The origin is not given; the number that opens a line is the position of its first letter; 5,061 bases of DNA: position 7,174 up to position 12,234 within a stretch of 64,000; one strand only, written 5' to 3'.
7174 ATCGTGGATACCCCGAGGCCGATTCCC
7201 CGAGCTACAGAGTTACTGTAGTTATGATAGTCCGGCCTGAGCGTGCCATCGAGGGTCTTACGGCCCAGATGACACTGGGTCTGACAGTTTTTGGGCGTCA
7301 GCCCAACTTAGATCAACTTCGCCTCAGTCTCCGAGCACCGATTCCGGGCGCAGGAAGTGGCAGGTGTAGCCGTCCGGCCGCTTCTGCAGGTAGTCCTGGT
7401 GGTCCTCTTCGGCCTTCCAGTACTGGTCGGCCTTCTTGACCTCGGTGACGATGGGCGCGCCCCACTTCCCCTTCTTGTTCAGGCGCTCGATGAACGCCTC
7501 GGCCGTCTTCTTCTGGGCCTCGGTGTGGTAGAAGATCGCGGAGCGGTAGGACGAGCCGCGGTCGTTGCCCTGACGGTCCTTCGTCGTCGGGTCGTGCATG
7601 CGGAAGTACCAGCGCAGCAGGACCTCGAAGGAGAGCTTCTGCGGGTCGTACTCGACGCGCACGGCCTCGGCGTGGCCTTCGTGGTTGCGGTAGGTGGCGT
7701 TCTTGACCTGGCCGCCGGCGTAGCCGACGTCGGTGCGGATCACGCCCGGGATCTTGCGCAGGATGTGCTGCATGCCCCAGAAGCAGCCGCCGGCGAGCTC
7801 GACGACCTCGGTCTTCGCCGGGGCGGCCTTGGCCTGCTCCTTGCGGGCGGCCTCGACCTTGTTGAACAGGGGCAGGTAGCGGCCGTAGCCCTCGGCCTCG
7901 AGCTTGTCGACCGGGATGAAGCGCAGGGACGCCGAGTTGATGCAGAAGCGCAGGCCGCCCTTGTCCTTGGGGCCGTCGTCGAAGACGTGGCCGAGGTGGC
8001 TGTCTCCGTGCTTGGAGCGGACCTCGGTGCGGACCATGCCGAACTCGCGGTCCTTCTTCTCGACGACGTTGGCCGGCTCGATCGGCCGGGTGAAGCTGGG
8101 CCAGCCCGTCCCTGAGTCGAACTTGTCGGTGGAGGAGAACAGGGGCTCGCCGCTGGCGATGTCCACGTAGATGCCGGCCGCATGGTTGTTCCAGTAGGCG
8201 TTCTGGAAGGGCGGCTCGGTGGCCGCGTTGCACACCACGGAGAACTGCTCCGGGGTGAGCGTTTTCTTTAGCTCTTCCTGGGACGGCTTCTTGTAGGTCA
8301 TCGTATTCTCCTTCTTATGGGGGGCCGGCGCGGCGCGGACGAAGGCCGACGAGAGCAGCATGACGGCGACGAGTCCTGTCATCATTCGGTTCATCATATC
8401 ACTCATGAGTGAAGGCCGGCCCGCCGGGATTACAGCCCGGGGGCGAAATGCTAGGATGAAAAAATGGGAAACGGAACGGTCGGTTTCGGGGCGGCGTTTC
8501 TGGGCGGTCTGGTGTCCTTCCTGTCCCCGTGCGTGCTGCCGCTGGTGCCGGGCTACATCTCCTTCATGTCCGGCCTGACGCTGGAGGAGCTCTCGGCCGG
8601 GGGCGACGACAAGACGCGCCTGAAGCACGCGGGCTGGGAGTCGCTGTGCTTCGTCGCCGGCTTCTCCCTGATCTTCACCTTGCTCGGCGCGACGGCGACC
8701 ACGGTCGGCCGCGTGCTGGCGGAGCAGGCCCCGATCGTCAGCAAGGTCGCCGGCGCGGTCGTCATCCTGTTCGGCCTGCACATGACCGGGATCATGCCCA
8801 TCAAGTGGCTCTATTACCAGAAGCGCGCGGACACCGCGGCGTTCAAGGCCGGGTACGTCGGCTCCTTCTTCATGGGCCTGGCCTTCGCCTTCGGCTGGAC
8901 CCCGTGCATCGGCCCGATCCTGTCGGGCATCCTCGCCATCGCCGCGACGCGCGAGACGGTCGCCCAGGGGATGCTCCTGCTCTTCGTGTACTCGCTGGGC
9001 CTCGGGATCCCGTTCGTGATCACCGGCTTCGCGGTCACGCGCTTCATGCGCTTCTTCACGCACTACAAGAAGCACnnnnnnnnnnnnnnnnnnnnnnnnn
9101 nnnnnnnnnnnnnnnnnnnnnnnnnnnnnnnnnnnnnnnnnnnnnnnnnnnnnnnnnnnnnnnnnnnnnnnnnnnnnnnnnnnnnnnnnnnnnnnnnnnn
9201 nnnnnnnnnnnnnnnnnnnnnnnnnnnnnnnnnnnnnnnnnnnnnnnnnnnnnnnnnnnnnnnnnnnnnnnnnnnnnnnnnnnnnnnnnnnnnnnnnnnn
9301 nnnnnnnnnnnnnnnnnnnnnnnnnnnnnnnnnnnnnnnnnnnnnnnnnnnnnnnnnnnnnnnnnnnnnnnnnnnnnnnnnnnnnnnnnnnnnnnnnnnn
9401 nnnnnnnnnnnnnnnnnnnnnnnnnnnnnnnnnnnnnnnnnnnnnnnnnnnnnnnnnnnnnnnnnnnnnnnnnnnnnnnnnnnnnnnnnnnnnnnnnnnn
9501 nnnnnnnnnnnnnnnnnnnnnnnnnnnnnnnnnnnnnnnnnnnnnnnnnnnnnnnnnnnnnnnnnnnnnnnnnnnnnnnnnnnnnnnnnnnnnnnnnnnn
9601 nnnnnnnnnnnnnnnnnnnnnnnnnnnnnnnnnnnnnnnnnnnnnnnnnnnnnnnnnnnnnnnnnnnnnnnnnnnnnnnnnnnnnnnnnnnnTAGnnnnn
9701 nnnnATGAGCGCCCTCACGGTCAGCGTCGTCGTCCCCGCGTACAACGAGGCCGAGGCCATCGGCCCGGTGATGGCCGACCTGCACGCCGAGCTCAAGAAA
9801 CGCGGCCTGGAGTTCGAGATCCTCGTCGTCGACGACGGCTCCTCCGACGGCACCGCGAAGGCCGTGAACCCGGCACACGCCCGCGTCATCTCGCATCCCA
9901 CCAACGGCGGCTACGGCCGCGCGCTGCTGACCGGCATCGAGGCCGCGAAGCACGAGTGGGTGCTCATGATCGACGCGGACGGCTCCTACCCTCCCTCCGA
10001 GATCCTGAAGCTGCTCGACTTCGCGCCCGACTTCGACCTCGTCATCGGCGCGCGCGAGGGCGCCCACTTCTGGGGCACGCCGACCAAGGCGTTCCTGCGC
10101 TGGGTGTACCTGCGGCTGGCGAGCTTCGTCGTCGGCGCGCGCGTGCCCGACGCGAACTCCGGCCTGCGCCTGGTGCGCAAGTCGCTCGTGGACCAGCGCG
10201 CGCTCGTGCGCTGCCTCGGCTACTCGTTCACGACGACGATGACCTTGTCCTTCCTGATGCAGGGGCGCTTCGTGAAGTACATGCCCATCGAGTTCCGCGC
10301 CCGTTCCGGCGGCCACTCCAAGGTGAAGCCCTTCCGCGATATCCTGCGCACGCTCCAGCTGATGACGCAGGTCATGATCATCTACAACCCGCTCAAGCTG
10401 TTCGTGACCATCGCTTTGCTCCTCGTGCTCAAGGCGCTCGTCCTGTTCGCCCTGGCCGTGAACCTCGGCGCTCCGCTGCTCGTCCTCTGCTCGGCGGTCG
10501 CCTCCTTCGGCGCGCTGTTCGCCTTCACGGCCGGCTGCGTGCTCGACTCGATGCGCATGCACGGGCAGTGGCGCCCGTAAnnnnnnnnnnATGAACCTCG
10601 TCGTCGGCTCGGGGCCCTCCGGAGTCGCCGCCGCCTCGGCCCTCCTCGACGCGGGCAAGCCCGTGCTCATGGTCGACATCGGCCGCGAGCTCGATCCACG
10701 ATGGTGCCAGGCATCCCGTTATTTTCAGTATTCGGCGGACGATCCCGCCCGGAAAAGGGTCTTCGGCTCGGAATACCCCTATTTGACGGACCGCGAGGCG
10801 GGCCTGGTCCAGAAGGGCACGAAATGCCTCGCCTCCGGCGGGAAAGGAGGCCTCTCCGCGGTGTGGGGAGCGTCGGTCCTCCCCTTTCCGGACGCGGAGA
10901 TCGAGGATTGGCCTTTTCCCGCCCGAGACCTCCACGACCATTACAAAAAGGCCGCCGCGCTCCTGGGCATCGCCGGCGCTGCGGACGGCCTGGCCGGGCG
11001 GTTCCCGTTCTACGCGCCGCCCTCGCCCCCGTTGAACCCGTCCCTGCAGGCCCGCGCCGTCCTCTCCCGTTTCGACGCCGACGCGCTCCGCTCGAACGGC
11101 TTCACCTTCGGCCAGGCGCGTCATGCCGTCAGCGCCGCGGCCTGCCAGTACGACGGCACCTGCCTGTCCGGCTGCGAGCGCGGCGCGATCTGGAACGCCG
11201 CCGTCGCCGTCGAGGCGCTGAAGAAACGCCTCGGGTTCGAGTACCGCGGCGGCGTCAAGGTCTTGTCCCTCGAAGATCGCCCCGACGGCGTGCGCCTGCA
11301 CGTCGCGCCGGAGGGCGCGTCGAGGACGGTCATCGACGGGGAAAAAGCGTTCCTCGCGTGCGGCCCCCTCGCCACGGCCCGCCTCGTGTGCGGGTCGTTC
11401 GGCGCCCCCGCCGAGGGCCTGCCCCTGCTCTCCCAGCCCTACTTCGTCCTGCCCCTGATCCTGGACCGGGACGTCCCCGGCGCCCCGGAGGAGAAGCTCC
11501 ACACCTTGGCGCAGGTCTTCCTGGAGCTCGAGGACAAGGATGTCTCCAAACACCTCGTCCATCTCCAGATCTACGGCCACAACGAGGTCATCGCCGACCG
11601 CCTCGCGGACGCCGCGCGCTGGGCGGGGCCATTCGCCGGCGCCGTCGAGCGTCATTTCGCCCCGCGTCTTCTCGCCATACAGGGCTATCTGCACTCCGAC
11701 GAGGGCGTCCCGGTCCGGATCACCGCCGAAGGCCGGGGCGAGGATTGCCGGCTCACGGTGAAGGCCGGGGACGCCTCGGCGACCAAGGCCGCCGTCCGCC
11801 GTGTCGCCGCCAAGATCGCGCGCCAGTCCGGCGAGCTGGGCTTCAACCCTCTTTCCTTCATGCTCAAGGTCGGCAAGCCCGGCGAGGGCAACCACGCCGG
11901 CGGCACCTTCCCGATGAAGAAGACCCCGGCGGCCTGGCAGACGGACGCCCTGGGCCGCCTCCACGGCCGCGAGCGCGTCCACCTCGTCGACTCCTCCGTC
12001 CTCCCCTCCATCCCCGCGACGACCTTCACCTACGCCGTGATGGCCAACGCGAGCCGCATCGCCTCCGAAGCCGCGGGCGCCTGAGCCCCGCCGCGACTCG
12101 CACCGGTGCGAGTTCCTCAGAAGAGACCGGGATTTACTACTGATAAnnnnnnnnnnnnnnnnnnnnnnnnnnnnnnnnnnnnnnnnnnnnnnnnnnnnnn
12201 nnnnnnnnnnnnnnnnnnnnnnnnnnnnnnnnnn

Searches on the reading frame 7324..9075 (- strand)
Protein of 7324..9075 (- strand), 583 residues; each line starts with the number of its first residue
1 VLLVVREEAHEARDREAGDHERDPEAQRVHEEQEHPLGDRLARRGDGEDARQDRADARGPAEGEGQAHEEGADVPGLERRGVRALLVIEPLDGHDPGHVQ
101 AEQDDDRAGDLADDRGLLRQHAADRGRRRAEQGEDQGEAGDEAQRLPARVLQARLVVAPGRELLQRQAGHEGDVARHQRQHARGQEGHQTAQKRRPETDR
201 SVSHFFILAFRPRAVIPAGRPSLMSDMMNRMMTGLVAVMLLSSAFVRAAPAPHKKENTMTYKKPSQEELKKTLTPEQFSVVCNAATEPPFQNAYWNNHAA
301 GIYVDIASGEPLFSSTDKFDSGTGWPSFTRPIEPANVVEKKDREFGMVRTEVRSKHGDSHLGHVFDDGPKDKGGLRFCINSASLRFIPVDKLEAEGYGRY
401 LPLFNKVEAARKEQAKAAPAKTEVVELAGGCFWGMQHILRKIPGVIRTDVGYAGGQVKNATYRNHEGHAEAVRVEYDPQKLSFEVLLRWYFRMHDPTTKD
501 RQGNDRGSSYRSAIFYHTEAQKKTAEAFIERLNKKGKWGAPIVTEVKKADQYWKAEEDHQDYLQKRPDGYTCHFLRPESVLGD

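Call 48: search_protein_families(library=pfam, proteins=[window:7324-9075:-], max_evalue=0.0001)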
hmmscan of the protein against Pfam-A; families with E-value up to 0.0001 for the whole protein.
window:7324-9075:- (583 aa): 2 families
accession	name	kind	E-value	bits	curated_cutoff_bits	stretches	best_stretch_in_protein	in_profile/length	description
PF01625.27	PMSR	-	1.5e-59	201.1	23.7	1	426-571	3-152/153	Peptide methionine sulfoxide reductase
PF01641.26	SelR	-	3.8e-48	162.7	24.9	1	273-388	1-116/116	SelR domain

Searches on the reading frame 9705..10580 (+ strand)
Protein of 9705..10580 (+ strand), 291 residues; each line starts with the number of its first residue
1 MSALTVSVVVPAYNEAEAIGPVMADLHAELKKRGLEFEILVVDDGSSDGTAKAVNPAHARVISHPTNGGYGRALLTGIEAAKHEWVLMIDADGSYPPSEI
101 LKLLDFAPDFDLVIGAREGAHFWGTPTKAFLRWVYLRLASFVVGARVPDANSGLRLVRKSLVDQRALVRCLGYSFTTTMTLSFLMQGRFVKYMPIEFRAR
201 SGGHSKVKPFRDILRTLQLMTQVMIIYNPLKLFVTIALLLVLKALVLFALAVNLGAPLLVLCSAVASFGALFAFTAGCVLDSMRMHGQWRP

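Call 48: search_protein_families(library=pfam, proteins=[window:9705-10580:+], max_evalue=0.0001)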
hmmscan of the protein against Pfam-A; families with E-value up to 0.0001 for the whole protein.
window:9705-10580:+ (291 aa): 2 families
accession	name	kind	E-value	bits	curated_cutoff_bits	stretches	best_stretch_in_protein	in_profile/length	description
PF00535.33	Glycos_transf_2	-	1.4e-27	97.1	23.3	1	7-162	1-164/168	Glycosyl transferase family 2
PF13641.12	Glyco_tranf_2_3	-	4.6e-08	33.8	27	1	6-108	3-114/230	Glycosyltransferase like family 2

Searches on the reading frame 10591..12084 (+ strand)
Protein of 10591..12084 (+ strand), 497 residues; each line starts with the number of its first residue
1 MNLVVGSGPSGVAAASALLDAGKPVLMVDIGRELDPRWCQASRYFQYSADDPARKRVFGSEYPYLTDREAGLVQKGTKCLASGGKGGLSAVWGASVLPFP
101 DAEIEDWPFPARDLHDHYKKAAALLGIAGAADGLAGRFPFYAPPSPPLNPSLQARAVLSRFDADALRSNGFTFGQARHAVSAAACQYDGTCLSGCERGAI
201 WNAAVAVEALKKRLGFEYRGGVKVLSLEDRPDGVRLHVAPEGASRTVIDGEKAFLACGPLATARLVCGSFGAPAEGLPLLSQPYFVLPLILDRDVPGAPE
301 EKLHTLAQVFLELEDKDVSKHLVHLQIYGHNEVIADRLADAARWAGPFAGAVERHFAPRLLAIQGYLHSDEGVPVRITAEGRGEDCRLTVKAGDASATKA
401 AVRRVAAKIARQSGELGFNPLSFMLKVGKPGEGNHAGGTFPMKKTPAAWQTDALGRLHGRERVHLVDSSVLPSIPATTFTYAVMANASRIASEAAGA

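Call 48: search_protein_families(library=pfam, proteins=[window:10591-12084:+], max_evalue=0.0001)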
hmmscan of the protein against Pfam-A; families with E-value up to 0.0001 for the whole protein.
window:10591-12084:+ (497 aa): 1 family
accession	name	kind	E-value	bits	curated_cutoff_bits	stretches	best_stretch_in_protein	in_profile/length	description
PF05199.19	GMC_oxred_C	-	7.8e-06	26.9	24.6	1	428-487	68-139/139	GMC oxidoreductase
